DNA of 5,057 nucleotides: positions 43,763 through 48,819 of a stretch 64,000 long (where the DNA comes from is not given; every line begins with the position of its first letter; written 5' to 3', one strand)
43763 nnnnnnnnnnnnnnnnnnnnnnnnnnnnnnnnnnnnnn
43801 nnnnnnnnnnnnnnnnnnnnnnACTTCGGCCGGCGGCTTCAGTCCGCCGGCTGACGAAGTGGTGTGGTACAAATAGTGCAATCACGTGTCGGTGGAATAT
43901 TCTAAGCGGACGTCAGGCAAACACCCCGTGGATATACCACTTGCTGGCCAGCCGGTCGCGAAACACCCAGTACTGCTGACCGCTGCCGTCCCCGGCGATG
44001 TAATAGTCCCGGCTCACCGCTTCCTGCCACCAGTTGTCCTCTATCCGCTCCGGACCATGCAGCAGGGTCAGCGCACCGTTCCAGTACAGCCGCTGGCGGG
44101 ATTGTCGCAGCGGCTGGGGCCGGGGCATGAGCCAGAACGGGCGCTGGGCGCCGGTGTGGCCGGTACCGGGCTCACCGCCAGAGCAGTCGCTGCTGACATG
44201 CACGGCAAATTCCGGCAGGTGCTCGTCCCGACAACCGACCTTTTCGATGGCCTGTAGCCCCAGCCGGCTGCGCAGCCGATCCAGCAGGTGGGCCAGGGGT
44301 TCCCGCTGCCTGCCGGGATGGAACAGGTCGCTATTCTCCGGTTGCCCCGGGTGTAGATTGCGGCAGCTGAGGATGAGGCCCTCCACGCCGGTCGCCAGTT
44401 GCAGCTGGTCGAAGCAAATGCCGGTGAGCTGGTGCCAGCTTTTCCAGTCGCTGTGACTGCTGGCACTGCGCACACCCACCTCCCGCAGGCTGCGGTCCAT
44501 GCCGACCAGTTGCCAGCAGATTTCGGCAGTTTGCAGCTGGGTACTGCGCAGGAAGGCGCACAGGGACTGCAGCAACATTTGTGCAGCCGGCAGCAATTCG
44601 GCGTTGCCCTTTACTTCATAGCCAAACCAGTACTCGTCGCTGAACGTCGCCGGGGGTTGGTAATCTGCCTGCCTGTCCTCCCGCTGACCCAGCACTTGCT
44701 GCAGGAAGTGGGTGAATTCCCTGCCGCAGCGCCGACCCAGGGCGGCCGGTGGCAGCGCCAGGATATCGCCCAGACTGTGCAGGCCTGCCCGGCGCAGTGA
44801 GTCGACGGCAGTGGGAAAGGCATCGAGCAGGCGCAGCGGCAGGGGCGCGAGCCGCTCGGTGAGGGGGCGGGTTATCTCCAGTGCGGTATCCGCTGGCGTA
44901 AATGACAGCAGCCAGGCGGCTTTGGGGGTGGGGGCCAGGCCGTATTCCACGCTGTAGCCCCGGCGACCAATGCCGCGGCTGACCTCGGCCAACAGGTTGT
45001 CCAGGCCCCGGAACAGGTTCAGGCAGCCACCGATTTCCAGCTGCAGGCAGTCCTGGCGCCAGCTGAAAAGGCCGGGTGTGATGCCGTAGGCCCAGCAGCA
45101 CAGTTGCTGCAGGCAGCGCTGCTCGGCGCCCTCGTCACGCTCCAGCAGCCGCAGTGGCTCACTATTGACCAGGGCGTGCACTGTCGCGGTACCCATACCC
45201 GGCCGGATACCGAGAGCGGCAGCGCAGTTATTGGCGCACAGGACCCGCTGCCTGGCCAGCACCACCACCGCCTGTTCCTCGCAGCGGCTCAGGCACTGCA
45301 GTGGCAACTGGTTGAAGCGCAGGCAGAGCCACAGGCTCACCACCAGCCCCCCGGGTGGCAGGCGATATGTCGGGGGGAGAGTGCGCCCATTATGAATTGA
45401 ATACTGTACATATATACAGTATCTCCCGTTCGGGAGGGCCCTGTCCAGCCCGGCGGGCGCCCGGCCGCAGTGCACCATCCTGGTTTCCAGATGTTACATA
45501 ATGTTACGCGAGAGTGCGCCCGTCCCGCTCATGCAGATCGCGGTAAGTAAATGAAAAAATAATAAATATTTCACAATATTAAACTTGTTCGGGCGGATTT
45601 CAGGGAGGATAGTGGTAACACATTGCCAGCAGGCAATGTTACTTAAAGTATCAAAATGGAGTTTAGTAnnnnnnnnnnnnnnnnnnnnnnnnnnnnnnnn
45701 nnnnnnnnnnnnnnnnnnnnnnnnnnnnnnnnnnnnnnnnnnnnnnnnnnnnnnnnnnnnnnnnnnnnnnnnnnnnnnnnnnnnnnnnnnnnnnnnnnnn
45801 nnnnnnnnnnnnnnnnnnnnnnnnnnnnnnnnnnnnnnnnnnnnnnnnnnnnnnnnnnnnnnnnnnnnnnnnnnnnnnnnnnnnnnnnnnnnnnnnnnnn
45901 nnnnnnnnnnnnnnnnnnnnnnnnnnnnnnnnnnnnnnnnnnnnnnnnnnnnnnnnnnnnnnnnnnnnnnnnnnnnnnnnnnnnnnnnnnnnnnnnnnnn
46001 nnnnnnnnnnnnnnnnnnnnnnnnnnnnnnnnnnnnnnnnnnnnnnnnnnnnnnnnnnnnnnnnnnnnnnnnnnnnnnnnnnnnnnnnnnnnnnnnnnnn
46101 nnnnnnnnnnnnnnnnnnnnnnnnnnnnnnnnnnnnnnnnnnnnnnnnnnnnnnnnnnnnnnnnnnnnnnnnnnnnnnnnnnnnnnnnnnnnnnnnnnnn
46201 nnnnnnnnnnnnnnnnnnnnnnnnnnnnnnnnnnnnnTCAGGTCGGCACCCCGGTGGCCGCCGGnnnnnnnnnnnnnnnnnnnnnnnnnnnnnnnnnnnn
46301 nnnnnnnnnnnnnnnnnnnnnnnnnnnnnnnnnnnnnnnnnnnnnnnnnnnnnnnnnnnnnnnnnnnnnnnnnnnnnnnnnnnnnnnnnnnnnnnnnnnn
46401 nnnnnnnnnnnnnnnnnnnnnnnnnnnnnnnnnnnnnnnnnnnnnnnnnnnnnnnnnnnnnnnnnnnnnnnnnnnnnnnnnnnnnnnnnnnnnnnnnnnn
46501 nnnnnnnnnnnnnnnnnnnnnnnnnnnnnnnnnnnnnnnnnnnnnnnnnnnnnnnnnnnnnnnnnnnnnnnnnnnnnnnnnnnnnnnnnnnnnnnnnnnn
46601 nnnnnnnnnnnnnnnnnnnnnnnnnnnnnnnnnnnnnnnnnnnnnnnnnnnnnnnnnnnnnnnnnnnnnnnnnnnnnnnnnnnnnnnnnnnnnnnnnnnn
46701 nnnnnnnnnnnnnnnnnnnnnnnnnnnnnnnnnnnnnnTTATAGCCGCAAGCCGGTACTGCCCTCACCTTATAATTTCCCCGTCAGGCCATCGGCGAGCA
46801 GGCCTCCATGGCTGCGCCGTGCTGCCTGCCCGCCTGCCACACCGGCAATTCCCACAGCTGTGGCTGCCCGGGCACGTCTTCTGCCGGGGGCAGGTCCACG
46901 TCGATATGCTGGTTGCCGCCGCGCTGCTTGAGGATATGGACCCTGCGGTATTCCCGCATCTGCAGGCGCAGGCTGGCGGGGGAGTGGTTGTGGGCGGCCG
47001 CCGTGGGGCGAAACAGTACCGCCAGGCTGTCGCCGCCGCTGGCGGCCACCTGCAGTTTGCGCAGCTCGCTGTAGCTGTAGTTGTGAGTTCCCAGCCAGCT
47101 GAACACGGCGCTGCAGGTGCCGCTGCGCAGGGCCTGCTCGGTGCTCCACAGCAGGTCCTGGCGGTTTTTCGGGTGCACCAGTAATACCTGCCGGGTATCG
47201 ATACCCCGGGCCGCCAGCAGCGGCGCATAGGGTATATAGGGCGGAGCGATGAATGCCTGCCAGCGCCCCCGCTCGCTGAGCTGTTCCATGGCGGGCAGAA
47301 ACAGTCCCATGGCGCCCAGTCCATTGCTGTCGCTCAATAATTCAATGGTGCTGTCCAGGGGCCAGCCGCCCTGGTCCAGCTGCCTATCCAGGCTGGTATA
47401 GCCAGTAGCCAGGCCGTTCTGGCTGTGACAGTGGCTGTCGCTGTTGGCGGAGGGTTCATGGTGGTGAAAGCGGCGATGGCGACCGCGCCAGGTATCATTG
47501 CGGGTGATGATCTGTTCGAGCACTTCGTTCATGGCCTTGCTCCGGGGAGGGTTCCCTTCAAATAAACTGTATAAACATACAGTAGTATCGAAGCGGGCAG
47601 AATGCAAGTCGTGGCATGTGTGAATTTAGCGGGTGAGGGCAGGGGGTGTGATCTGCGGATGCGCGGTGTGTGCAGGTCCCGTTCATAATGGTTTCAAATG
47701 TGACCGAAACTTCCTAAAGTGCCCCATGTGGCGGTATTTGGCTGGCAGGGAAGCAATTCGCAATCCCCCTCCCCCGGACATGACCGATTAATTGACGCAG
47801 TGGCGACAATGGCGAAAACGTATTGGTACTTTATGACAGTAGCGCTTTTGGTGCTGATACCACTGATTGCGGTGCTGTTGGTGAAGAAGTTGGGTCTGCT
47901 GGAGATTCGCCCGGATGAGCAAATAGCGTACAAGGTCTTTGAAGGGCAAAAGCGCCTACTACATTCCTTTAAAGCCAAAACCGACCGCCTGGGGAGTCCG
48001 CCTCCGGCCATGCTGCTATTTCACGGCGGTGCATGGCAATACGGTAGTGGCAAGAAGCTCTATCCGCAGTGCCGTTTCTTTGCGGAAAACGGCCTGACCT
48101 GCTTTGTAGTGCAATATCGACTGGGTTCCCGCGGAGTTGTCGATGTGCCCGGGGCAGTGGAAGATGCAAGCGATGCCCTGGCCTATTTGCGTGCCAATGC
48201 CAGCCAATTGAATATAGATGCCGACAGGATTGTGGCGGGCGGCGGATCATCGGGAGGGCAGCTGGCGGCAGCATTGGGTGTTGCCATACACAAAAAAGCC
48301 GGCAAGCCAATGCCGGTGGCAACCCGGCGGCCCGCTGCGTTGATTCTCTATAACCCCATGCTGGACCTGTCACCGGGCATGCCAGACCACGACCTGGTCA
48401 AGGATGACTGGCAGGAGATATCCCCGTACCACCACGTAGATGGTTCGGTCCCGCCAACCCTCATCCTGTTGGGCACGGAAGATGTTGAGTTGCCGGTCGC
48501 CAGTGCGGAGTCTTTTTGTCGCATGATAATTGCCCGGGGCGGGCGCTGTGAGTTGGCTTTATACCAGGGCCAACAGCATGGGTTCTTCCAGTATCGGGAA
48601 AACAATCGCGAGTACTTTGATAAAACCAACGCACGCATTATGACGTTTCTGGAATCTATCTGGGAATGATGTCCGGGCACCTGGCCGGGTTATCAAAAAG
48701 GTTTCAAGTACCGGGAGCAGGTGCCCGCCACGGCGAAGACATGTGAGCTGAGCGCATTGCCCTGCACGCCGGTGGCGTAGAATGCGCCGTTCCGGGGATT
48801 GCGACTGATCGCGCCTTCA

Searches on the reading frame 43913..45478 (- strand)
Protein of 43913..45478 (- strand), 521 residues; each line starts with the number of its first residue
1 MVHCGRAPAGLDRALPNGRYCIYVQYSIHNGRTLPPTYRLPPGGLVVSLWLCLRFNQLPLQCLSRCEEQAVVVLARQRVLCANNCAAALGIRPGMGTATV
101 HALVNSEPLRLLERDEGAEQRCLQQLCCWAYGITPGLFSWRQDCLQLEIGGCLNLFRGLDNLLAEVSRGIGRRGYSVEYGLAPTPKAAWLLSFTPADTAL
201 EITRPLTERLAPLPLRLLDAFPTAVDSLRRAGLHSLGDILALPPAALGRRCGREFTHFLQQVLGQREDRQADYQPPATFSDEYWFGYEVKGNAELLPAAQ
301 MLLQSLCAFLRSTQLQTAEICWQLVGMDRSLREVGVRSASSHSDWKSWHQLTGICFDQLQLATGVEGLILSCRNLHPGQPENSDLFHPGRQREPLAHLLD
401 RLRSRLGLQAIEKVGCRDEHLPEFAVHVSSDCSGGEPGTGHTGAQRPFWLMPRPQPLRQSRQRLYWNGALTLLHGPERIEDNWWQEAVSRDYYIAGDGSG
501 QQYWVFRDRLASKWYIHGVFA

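Call 5: search_protein_families(library=pfam, proteins=[window:43913-45478:-], max_evalue=0.01)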
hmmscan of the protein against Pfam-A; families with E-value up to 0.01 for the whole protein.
window:43913-45478:- (521 aa): 1 family
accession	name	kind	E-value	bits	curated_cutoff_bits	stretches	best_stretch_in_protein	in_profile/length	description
PF00817.25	IMS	-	2e-06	28.2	23.2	1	68-192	20-147/148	impB/mucB/samB family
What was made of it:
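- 43913..45419 (-): imuB (43913-45340, GTG start) with its own LexA box at 45404-45419. Weak IMS hit (call 5).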

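Call 7: search_protein_families(library=ncbifam, proteins=[window:43913-45478:-], max_evalue=0.01)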
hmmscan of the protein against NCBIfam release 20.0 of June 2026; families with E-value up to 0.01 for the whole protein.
window:43913-45478:- (521 aa): 1 family
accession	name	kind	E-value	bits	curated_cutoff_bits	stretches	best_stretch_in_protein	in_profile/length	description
NF002751.0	PRK02794.1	equivalog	0.0091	14.9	371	0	223-413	222-414/425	DNA polymerase IV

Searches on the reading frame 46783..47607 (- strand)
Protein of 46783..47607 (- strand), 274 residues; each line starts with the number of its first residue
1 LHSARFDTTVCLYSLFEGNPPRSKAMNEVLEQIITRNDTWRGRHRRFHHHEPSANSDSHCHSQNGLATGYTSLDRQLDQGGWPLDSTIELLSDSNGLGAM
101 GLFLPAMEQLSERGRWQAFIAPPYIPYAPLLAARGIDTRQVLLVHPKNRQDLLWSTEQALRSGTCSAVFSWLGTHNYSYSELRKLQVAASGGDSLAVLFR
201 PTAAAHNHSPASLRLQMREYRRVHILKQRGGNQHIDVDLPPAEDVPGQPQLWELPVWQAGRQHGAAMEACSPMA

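Call 44: search_protein_families(library=ncbifam, proteins=[window:46783-47607:-], max_evalue=0.01)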
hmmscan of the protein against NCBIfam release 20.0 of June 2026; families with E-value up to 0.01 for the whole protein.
window:46783-47607:- (274 aa): 4 families
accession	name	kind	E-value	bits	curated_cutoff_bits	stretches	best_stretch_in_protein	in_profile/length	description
NF033429.2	ImuA_translesion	equivalog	1.1e-61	207.9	150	1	58-230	8-181/181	translesion DNA synthesis-associated protein ImuA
TIGR00623.2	SOS_SulA_coli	exception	6.9e-14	52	150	1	100-209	46-154/168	SOS-induced cell division inhibitor SulA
NF007892.0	PRK10595.1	equivalog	2.1e-12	47.1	162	1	102-216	50-162/169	cell division inhibitor SulA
NF041583.1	SOS_SulA_aeru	exception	3.4e-09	36.8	150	1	102-194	57-149/157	SOS-induced cell division inhibitor SulA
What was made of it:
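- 46783..47582 (-): imuA (46783-47532) with its own LexA box at 47567-47582. NF033429 at 207.9 bits, above the 150-bit cutoff (call 44).
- Tried and rejected: The real imuA is 46783-47532 (call 44).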

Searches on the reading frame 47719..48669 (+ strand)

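Call 44: search_protein_families(library=ncbifam, proteins=[window:47719-48669:+], max_evalue=0.01)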
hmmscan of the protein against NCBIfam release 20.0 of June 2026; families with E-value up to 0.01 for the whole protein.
window:47719-48669:+ (316 aa): 13 families
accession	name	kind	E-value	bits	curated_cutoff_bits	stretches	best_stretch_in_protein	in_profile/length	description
NF058653.1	LipP1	equivalog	5e-18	65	350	1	92-195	68-170/300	LipP1 family hormone-sensitive lipase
NF033149.0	CHL_hydrolase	equivalog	4.4e-15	55.4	500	1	92-195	72-174/310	chloramphenicol hydrolase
NF052620.1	AryltfaseLP1002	equivalog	6.2e-14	52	300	1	95-289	32-233/265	lp_1002 family arylesterase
NF052354.1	EstLipQMycob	equivalog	4.9e-13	48.5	700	1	69-185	140-254/418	esterase LipQ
NF058649.1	GTSAG_HSLs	subfamily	4e-12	46.2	380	2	234-311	235-308/312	GTSAG motif subfamily hormone-sensitive lipase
NF041902.1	pecacetest_PaeX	equivalog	1.3e-11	44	550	1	97-289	77-283/318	pectin acetylesterase PaeX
NF058651.1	GESAG_HSLs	subfamily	3.6e-11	42.7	430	1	97-220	69-180/296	GESAG motif subfamily hormone-sensitive lipase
NF042968.1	AcxylEst_AxeA1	equivalog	4.6e-10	38.4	700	1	114-311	68-264/459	acetylxylan esterase AxeA1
NF058650.1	GCSAG_HSLs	subfamily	8.5e-08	32.1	410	1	243-294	245-294/314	GCSAG motif subfamily hormone-sensitive lipase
NF007547.0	PRK10162.1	equivalog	9.9e-08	31.3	389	1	97-195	86-183/321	acetyl esterase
NF041556.1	tannase_B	equivalog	6.1e-06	25.8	300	1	143-190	129-176/463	subtype B tannase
NF050058.1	e_dPHAscl_type1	hypoth_equivalog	0.00082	18.9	150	1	158-270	93-204/276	extracellular catalytic domain type 1 short-chain-length polyhydroxyalkanoate depolymerase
NF041555.1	tannase_A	equivalog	0.0054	15.4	550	1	143-188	175-220/619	subtype A tannase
